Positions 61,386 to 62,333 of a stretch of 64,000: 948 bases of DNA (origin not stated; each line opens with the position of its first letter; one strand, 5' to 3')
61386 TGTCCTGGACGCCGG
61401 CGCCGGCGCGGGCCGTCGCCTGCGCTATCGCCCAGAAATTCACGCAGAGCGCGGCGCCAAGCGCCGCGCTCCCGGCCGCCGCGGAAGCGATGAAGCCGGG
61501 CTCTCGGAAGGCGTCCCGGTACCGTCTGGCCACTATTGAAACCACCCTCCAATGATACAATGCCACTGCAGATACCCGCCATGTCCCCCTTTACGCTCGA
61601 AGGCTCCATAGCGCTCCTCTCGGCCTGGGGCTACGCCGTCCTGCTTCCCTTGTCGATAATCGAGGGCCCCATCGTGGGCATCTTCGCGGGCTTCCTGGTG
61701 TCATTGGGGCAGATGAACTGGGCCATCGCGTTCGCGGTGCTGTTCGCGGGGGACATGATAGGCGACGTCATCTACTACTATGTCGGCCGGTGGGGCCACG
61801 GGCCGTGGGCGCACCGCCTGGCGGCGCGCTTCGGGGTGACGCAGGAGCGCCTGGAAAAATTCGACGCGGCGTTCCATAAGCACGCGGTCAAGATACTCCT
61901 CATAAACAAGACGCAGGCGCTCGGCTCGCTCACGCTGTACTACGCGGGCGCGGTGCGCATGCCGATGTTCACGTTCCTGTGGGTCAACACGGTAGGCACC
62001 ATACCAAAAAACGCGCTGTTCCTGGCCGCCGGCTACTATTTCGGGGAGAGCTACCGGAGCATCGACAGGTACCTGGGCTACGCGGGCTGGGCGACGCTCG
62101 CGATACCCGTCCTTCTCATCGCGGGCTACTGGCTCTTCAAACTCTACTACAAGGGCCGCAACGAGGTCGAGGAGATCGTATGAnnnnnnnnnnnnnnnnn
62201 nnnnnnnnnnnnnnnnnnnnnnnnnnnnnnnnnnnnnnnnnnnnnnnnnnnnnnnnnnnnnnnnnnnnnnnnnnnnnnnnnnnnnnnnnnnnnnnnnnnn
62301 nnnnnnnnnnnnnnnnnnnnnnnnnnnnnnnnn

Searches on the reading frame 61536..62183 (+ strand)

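Call 55: search_protein_families(library=pfam, proteins=[window:61536-62183:+], max_evalue=0.001)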
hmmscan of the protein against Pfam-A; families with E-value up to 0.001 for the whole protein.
window:61536-62183:+ (215 aa): 1 family
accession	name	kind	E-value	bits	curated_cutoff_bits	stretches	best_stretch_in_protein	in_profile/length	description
PF09335.16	VTT_dom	-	5.6e-15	56.3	33.9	1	49-167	8-122/123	VTT domain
